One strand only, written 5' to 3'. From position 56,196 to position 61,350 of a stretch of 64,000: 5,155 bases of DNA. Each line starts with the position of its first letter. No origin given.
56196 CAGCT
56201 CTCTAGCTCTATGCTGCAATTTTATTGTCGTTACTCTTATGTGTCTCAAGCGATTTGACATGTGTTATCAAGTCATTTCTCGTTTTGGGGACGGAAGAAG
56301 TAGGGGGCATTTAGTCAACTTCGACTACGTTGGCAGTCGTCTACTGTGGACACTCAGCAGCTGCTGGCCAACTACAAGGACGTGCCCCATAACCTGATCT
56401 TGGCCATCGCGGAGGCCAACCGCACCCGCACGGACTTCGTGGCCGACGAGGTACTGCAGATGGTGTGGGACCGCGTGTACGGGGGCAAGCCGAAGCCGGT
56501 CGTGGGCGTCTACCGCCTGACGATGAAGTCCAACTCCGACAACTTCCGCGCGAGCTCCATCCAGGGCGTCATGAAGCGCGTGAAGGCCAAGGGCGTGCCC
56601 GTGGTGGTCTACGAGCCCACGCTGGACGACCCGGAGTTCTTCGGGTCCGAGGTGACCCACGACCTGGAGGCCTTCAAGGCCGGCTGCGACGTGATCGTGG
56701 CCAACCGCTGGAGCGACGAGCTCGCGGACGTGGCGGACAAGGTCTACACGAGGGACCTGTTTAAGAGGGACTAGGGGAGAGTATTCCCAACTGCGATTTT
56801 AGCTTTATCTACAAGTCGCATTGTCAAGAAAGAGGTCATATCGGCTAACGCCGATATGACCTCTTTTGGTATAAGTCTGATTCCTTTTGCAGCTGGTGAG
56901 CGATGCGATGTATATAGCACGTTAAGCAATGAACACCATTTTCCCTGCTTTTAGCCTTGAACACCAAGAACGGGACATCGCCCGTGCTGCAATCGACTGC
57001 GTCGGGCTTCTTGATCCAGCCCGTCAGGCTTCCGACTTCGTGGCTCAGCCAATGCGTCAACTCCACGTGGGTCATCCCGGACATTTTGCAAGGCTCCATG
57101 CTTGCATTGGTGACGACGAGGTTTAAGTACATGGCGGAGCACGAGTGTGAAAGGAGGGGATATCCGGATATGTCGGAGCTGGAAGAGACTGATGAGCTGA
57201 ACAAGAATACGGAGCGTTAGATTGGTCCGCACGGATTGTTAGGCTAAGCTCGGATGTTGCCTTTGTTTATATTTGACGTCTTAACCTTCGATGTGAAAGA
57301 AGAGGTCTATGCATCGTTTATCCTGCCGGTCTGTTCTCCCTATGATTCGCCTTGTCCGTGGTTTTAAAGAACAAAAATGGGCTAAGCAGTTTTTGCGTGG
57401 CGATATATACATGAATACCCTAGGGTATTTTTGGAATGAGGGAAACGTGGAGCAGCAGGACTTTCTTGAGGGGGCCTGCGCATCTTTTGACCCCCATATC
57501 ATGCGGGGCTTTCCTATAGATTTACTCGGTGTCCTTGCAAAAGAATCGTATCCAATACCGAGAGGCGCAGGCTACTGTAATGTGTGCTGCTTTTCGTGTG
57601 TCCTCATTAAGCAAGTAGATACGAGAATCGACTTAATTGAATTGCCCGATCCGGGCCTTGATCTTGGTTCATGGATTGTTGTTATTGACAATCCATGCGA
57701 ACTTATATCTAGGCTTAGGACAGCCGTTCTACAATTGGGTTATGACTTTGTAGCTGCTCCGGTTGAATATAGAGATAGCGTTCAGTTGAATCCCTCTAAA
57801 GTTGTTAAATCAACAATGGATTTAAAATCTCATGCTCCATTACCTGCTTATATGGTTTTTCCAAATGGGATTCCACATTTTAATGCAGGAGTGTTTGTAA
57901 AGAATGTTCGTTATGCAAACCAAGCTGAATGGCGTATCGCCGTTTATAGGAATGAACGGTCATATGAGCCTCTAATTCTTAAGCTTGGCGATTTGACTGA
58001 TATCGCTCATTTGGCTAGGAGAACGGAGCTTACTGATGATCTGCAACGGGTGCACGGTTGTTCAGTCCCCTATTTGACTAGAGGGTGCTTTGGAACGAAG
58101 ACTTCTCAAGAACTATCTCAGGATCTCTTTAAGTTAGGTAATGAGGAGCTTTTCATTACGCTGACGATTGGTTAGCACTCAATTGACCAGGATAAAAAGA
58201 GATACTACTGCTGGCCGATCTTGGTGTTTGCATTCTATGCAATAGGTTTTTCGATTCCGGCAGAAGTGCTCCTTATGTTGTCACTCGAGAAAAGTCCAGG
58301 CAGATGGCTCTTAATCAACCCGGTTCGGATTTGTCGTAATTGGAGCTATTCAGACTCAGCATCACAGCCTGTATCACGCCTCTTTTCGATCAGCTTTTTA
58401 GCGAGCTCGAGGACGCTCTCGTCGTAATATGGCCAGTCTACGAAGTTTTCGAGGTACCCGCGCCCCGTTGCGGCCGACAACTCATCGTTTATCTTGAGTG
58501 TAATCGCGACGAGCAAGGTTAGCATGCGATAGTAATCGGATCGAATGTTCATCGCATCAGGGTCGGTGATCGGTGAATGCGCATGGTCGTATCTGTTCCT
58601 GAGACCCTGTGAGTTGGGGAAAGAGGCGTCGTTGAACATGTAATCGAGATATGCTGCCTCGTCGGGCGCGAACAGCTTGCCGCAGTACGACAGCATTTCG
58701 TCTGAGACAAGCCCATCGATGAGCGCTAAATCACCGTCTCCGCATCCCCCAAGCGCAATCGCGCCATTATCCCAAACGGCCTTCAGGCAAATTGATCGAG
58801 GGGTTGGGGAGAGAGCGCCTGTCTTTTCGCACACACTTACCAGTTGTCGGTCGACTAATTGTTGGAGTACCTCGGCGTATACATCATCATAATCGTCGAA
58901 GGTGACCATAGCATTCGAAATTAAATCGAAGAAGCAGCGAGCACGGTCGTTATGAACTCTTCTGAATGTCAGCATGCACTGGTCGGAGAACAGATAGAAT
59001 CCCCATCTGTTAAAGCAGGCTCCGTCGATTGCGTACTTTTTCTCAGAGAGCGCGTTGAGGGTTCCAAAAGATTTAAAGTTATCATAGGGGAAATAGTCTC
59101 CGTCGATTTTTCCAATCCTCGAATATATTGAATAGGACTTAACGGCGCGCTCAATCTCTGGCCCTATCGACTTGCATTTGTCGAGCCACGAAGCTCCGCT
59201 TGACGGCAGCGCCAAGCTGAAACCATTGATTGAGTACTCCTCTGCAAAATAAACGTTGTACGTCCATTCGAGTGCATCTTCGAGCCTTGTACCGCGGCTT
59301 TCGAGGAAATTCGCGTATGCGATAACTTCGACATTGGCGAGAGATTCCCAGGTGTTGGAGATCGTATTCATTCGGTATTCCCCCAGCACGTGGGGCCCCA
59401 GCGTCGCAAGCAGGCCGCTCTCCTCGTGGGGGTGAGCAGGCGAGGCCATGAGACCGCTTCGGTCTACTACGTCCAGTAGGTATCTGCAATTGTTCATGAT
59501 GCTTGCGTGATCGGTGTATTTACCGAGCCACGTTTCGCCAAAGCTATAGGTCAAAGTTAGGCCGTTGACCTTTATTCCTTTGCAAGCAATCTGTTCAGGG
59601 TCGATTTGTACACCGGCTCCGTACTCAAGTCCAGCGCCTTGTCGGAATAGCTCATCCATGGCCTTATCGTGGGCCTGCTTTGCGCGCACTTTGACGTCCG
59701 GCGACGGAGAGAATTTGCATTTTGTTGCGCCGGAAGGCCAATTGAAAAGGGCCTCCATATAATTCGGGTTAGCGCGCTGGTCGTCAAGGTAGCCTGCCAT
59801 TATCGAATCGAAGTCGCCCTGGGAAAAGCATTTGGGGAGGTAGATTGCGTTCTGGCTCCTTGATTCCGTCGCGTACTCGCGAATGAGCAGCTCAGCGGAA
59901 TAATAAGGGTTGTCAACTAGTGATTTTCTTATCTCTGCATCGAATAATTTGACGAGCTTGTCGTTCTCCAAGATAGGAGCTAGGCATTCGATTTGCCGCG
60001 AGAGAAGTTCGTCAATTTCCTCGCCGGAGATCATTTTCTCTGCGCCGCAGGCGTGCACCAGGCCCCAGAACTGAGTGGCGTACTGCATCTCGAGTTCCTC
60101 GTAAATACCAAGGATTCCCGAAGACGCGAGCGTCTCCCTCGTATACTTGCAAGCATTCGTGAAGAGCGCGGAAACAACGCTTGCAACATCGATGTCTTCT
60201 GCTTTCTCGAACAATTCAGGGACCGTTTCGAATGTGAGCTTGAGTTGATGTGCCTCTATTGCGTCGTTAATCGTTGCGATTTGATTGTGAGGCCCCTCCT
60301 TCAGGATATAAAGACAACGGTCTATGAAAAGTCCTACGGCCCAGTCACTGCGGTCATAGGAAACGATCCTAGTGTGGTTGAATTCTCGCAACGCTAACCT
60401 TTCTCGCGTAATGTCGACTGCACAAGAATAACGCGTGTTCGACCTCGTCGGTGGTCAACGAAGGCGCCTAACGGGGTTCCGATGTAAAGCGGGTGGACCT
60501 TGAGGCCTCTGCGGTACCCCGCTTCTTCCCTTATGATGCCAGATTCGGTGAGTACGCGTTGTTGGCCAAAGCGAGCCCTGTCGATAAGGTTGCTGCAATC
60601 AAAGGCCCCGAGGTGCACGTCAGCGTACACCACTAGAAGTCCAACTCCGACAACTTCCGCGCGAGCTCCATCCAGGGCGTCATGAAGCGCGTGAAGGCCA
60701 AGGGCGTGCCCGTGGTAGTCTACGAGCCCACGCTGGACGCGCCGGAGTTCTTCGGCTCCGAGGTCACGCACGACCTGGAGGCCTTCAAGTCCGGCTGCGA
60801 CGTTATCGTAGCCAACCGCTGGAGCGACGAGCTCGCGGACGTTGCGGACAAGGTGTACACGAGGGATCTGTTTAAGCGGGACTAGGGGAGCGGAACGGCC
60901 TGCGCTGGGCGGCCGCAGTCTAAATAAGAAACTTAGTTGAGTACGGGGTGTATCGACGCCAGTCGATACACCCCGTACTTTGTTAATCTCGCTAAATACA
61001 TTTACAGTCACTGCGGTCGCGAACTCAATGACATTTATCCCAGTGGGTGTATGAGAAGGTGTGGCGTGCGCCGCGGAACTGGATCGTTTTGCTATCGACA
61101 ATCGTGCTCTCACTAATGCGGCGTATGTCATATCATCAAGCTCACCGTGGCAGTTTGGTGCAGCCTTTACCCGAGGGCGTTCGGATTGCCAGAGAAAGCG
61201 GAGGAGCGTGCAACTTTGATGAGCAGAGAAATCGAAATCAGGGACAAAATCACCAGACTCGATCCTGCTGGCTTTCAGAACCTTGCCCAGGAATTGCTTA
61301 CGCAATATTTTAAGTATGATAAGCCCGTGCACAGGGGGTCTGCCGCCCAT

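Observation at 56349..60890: Two diverged ugd 3' remnants form ~255-bp direct repeats bracketing a ~3.9-kb low-GC cassette (stacked cargo at a recombination anchor)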

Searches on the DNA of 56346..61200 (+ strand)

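Call 74: search_dna_similar(query=window:56346-61200:+, collection=phages, mode=distant, max_rows=8)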
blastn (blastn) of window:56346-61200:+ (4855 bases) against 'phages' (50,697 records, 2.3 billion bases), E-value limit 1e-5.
No match.

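Call 75: search_dna_similar(query=window:56346-61200:+, collection=plasmids, mode=distant, max_rows=8)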
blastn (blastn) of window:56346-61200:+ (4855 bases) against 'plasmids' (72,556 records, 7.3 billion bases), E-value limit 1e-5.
Records with a match: 91; places in all: 93; records where one place covers at least 80% of the query: 0.
Best place of each record, by identity: 80-90% 1; 60-80% 90.
By first word of the organism name: Paracoccus 17; Sulfitobacter 16; Sphingomonas 6; Thioclava 4; Roseobacter 4; Salipiger 3; Dinoroseobacter 3; Shinella 3; Klebsiella 3; Roseovarius 2; and 26 more.
By predicted mobility (MOB-suite, as given by PLSDB): non-mobilizable 78; mobilizable 11; conjugative 2.
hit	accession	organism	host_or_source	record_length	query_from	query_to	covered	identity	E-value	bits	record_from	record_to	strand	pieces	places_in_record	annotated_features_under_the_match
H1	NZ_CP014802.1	Salipiger profundus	single cell,environmental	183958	3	4527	13%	74.0%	1e-63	417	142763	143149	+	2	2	nucleotide sugar dehydrogenase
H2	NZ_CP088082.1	Ideonella dechloratans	Cell culture,Activated sludge, ...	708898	3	4538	14%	72.8%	6e-56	367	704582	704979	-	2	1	nucleotide sugar dehydrogenase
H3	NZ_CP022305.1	Thalassococcus sp. S3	-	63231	3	4543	14%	70.1%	1e-46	323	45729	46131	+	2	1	nucleotide sugar dehydrogenase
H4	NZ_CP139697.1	Limimaricola variabilis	Bacterial Culture,hydrothermal vent ...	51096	3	4527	13%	72.9%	1e-58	381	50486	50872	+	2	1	nucleotide sugar dehydrogenase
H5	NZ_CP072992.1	Loktanella salsilacus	-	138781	3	4527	13%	70.8%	6e-43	335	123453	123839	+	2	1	nucleotide sugar dehydrogenase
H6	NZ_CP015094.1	Salipiger abyssi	single cell,marine seawater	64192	3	4528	13%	71.4%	7e-49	337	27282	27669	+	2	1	nucleotide sugar dehydrogenase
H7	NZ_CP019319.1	Tateyamaria omphalii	Single cell,seawater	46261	3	4540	13%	69.5%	6e-37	278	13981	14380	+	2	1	nucleotide sugar dehydrogenase | glycosyltransferase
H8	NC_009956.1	Dinoroseobacter shibae DFL 12 = DSM 16493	-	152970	3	4527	13%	70.9%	2e-43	296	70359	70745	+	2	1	nucleotide sugar dehydrogenase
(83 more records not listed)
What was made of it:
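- There is no phage match, and plasmid matches are only generic ugd (calls 74, 75).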

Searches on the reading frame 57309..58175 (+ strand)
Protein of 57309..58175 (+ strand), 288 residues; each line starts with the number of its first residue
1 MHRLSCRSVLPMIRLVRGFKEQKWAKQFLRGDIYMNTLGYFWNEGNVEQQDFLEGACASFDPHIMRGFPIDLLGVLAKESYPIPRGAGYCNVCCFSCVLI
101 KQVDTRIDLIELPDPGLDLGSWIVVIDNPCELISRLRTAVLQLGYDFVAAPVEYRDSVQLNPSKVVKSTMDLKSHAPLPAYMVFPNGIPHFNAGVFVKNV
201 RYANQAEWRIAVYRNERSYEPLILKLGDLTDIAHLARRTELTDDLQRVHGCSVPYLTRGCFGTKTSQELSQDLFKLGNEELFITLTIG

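Call 7: search_protein_families(library=pfam, proteins=[window:57309-58175:+], max_evalue=0.01)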
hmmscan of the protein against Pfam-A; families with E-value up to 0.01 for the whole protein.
window:57309-58175:+ (288 aa): 0 families

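Call 9: search_protein_families(library=padloc, proteins=[window:57309-58175:+], max_evalue=0.1)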
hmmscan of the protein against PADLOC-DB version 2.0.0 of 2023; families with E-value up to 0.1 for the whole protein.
window:57309-58175:+ (288 aa): 0 families

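Call 10: search_protein_families(library=ncbifam, proteins=[window:57309-58175:+], max_evalue=0.01)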
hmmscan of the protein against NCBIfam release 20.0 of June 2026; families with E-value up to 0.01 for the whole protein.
window:57309-58175:+ (288 aa): 0 families
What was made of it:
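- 57309..58175 (+): 288-aa gene of unknown function from a Collinsella-restricted family. It is usually the first gene after ugd. No Pfam, NCBIfam or PADLOC hit (calls 7, 9, 10).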

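Call 48: find_homologous_proteins(query=window:57309-58175:+, max_evalue=0.001)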
Query window:57309-58175:+ (288 aa): 24 proteins with E <= 0.001 among 647 candidates.
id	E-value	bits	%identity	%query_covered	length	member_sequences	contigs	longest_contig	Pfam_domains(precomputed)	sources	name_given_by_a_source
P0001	7.3e-188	641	95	100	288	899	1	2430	-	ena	-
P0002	3.2e-184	629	95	100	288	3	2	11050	-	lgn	-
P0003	1.1e-182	624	94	100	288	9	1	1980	-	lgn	-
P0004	5.5e-176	602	90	100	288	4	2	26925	-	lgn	-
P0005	2.7e-175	600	89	100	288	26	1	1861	-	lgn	-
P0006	6.4e-173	592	87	100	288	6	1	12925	-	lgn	-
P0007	2.9e-164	563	85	100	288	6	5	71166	-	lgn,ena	-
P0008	1.5e-162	558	86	96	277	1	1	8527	-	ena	-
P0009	4.8e-162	556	84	100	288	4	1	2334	-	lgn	-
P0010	6.1e-154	529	95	84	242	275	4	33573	-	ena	-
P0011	8.0e-143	493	89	84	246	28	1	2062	-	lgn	-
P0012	1.7e-138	479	94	78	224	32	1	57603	-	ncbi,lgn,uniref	ncbi:hypothetical protein ACTQ05_06410 [Collinsella sp. LCP21S3_A9]|uniref:hypothetical protein n=1 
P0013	6.1e-138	477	94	78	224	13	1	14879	-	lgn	-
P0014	3.0e-137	475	93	78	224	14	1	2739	-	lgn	-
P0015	7.0e-124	431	84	78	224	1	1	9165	-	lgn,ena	-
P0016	4.7e-118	412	73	84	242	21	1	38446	-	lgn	-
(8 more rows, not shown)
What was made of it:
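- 57309..58175 (+): 24 homologue clusters (call 48).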

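Call 49: find_encoding_contigs(protein=P0007, flank=10000, max_places=5)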
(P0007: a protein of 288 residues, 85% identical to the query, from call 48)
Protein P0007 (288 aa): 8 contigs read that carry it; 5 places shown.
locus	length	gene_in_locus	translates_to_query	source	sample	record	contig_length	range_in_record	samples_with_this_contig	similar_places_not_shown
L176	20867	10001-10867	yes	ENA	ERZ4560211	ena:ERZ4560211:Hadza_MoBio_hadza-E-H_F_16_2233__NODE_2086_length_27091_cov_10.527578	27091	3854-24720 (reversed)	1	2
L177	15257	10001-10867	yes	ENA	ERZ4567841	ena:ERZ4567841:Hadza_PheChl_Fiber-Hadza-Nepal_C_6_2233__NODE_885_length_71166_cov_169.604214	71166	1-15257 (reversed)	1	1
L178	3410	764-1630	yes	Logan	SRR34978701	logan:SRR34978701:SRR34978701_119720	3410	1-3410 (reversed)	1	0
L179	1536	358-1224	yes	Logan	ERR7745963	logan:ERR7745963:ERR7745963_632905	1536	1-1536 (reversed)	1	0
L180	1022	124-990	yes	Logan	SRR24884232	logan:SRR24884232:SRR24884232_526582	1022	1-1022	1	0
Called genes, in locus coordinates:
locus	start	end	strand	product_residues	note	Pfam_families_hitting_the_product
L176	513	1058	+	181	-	PF02357:NusG (weak), PF00467:KOW (faint)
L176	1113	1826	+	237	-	PF02397:Bac_transf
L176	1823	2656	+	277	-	PF13506:Glyco_transf_21 (weak), PF13641:Glyco_tranf_2_3, PF00535:Glycos_transf_2, PF10111:Glyco_tranf_2_2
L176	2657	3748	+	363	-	PF00534:Glycos_transf_1, PF13692:Glyco_trans_1_4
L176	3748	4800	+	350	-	PF14897:EpsG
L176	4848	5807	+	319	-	PF14305:ATPgrasp_TupA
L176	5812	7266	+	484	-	PF01943:Polysacc_synt, PF13440:Polysacc_synt_3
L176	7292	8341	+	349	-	PF01073:3Beta_HSD, PF01370:Epimerase, PF02719:Polysacc_synt_2, PF04321:RmlD_sub_bind, PF07993:NAD_binding_4, PF16363:GDP_Man_Dehyd, PF13460:NAD_binding_10 (weak)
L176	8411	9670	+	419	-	PF01210:NAD_Gly3P_dh_N (weak), PF03721:UDPG_MGDP_dh_N, PF00984:UDPG_MGDP_dh, PF03720:UDPG_MGDP_dh_C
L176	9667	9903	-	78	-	-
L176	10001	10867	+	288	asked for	-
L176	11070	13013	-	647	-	-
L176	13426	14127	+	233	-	-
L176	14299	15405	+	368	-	-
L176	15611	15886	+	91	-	PF04221:RelB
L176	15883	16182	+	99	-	PF15738:YafQ_toxin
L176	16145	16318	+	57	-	-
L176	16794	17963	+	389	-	-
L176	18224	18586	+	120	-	PF13711:DUF4160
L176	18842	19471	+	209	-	PF05168:HEPN (weak)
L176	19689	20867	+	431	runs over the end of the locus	PF02463:SMC_N, PF13175:AAA_15 (faint), PF13476:AAA_23, PF13304:AAA_21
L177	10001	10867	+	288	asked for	-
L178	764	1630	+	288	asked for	-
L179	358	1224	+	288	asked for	-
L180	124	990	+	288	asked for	-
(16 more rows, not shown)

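Call 50: find_encoding_contigs(protein=P0016, flank=10000, max_places=4)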
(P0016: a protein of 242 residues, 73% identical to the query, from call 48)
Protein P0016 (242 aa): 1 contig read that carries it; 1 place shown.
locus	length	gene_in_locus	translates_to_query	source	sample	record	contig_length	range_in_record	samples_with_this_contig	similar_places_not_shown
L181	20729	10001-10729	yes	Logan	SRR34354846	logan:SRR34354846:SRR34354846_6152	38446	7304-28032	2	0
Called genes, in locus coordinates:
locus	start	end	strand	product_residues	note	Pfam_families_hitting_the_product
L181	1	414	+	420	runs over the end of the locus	PF04932:Wzy_C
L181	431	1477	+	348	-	PF04230:PS_pyruv_trans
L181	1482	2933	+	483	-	PF01943:Polysacc_synt, PF03023:MurJ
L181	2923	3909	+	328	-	PF00881:Nitroreductase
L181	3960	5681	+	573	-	PF02878:PGM_PMM_I, PF02879:PGM_PMM_II, PF02880:PGM_PMM_III, PF00408:PGM_PMM_IV (weak)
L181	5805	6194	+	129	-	-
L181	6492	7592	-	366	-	PF01381:HTH_3, PF12844:HTH_19 (weak), PF13560:HTH_31 (faint), PF06114:Peptidase_M78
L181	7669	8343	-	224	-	-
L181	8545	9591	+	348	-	-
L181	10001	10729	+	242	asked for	-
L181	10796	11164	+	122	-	PF01695:IstB_IS21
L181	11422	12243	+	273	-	PF19952:DUF6414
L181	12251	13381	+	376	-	PF05496:RuvB_N (faint), PF00004:AAA, PF07724:AAA_2, PF07728:AAA_5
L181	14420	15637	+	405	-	PF13175:AAA_15 (faint), PF02463:SMC_N (faint), PF13304:AAA_21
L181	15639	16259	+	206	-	PF13707:RloB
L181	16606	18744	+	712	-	PF13493:DUF4118 (weak)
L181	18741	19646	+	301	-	-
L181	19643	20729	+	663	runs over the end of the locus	PF09960:DUF2194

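Call 51: find_encoding_contigs(protein=P0012, flank=10000, max_places=4)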
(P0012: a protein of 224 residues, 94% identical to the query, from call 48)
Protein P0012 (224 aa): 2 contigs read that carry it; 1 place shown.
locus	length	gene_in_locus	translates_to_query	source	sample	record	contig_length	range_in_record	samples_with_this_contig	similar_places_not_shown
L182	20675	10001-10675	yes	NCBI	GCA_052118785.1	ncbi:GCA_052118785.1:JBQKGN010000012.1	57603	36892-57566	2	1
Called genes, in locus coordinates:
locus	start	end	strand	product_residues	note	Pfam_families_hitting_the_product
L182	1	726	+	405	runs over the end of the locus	PF00155:Aminotran_1_2, PF01041:DegT_DnrJ_EryC1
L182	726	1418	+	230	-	PF02397:Bac_transf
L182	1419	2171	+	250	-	PF00535:Glycos_transf_2, PF10111:Glyco_tranf_2_2, PF13641:Glyco_tranf_2_3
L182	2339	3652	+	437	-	PF03721:UDPG_MGDP_dh_N, PF00984:UDPG_MGDP_dh, PF03720:UDPG_MGDP_dh_C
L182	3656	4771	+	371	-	PF13439:Glyco_transf_4 (weak), PF00534:Glycos_transf_1, PF20706:GT4-conflict, PF13692:Glyco_trans_1_4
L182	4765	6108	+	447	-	-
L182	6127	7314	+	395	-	-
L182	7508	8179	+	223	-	PF02522:Antibiotic_NAT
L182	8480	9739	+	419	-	PF01210:NAD_Gly3P_dh_N (faint), PF03721:UDPG_MGDP_dh_N, PF00984:UDPG_MGDP_dh, PF03720:UDPG_MGDP_dh_C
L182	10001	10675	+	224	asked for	-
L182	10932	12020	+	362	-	-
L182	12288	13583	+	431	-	PF13175:AAA_15 (faint), PF13476:AAA_23 (weak), PF02463:SMC_N (weak), PF13304:AAA_21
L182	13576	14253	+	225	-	PF13707:RloB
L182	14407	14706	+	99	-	PF01909:NTP_transf_2, PF18765:Polbeta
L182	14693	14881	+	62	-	-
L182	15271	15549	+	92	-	-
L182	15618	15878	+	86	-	PF01909:NTP_transf_2, PF18765:Polbeta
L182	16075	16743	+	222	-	PF13151:DUF3990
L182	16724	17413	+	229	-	PF01381:HTH_3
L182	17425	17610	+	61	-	-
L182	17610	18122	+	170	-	PF02661:Fic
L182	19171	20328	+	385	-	-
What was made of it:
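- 57309..58175 (+): It lies directly after an intact ugd in L176 and L182 (calls 49, 51).
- On Functional UDP-glucose 6-dehydrogenase gene (Ugd): Intact homologues in L176 and L182 show all three domains (calls 49, 51).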

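Call 64: search_protein_families(library=padloc, proteins=[L176:11070-13013:-, L176:13426-14127:+, L176:14299-15405:+], max_evalue=0.001)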
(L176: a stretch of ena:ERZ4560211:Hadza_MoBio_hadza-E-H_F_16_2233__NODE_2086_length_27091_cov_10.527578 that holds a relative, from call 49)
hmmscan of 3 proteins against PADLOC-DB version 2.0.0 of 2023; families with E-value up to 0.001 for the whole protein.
L176:11070-13013:- (647 aa): 2 families
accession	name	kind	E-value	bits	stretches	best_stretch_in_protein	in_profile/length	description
PDLC05039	PDC-S56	-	6.7e-129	429.4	1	12-618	33-640/649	-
PDLC05038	PDC-S56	-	8.2e-17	59.2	2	67-433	84-453/578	-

L176:13426-14127:+ (233 aa): 0 families

L176:14299-15405:+ (368 aa): 0 families
